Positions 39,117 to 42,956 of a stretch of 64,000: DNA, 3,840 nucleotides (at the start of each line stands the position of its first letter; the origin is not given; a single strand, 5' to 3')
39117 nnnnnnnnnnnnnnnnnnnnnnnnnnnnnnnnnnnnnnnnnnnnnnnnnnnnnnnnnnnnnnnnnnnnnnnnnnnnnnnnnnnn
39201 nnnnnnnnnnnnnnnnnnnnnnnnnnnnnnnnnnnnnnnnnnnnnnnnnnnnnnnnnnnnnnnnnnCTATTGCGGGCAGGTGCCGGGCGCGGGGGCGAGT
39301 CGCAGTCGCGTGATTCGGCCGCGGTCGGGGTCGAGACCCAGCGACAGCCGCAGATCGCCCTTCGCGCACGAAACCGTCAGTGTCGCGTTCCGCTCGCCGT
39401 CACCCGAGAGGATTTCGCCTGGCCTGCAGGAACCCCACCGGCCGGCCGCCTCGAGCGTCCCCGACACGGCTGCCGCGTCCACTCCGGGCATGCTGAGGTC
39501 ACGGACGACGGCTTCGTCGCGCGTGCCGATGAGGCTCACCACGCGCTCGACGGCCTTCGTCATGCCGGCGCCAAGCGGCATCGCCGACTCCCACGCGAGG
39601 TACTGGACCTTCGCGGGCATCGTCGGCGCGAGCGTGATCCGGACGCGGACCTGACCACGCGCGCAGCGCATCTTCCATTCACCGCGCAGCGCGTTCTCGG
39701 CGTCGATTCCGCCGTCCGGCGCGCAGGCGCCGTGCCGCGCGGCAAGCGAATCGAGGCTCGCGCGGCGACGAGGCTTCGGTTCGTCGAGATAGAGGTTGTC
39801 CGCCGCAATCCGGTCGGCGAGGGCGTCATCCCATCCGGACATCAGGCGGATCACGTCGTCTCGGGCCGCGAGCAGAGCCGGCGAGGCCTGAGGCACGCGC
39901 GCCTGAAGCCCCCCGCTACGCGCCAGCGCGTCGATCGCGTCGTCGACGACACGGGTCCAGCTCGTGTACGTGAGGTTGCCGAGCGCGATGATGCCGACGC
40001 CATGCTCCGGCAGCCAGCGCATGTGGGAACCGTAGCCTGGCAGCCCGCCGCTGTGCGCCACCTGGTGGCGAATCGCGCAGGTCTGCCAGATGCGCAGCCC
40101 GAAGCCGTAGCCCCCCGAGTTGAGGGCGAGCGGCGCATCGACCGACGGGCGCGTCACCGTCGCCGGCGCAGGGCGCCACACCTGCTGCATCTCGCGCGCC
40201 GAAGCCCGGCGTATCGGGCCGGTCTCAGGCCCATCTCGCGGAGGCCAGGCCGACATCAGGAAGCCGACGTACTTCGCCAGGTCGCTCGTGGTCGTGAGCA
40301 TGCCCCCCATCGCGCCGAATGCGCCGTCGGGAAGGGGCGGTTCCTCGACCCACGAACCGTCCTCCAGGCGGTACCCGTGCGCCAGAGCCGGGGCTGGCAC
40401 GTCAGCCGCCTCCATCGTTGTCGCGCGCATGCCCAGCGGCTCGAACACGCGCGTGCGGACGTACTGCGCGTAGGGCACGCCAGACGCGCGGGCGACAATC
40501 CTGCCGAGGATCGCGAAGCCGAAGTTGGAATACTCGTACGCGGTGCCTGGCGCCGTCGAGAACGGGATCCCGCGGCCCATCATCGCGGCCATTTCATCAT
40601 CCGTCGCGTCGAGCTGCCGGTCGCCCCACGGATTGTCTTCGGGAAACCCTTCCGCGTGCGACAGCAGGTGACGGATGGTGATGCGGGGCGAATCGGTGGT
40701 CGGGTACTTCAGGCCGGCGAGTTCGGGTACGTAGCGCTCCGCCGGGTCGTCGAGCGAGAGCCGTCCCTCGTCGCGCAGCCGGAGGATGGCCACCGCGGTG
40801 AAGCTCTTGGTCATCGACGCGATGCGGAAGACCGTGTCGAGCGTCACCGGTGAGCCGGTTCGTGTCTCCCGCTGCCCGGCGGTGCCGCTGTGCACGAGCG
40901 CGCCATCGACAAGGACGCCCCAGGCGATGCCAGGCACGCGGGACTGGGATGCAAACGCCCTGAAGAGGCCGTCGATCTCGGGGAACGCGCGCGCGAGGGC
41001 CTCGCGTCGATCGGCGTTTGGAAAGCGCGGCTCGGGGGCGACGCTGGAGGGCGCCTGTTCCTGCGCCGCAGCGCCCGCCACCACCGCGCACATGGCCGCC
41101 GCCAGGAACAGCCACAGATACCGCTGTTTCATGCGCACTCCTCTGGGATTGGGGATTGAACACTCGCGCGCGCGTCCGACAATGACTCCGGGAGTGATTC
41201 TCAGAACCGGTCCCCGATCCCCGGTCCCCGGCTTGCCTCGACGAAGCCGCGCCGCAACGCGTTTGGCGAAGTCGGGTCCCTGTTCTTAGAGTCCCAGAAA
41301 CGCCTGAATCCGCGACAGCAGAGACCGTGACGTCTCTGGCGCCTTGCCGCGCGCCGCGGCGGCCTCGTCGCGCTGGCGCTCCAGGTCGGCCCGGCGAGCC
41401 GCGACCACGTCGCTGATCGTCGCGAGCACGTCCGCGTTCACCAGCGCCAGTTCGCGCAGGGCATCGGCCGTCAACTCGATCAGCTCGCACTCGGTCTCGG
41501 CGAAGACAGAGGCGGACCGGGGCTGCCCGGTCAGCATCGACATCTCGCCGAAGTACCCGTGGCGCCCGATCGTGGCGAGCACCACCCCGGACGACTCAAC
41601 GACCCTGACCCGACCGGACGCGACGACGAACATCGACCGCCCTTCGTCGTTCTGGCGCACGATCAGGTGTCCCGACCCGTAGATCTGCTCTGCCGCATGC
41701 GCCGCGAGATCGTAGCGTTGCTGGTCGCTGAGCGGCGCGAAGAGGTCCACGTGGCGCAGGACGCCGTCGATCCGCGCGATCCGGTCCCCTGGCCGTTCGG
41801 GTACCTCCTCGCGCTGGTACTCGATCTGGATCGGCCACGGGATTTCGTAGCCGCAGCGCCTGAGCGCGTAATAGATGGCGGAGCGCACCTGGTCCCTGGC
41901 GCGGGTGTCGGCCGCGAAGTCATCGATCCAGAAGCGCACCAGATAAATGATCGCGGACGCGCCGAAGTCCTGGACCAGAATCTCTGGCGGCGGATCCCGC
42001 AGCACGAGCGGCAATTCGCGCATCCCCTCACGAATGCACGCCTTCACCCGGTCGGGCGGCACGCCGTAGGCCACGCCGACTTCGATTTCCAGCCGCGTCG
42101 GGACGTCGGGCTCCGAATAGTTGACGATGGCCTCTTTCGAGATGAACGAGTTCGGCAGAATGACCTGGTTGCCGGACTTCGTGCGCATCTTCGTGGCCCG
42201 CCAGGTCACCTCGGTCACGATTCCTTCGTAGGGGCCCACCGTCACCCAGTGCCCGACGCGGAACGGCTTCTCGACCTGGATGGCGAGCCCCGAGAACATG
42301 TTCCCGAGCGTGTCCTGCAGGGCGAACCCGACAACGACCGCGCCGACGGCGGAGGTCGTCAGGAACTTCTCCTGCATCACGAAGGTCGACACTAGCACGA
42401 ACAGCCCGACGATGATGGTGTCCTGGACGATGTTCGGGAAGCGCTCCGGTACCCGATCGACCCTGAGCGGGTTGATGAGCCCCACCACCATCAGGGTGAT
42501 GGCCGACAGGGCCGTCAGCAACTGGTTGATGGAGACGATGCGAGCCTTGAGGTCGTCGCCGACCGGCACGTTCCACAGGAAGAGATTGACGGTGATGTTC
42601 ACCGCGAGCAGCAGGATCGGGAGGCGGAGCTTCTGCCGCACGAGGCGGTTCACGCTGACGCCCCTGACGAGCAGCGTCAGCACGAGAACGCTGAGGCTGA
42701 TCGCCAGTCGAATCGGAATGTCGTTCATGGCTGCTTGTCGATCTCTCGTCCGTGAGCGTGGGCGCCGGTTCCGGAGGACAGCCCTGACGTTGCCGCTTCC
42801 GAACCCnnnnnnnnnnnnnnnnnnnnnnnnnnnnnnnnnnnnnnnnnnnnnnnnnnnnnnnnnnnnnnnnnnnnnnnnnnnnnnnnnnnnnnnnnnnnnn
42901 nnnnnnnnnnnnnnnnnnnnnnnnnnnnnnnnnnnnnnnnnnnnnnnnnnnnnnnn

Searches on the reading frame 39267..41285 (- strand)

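Call 21: search_protein_families(library=pfam, proteins=[window:39267-41285:-], max_evalue=0.00001)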
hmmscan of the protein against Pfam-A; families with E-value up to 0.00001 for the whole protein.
window:39267-41285:- (672 aa): 1 family
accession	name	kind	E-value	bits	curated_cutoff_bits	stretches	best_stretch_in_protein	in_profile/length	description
PF00144.29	Beta-lactamase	-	5.8e-69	233.2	27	1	105-455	2-327/329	Beta-lactamase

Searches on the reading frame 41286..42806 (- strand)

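Call 21: search_protein_families(library=pfam, proteins=[window:41286-42806:-], max_evalue=0.00001)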
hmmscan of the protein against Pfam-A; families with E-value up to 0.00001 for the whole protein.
window:41286-42806:- (506 aa): 3 families
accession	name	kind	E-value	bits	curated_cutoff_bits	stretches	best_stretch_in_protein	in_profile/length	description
PF00924.24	MS_channel_2nd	-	2.7e-21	75.9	20.2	1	165-231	1-67/68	Mechanosensitive ion channel, beta-domain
PF00027.35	cNMP_binding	-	6.2e-21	74.6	27.5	1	376-454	4-86/89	Cyclic nucleotide-binding domain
PF21082.3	MS_channel_3rd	-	3.4e-10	40.6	21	1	240-321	2-87/88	Mechanosensitive ion channel MscS, C-terminal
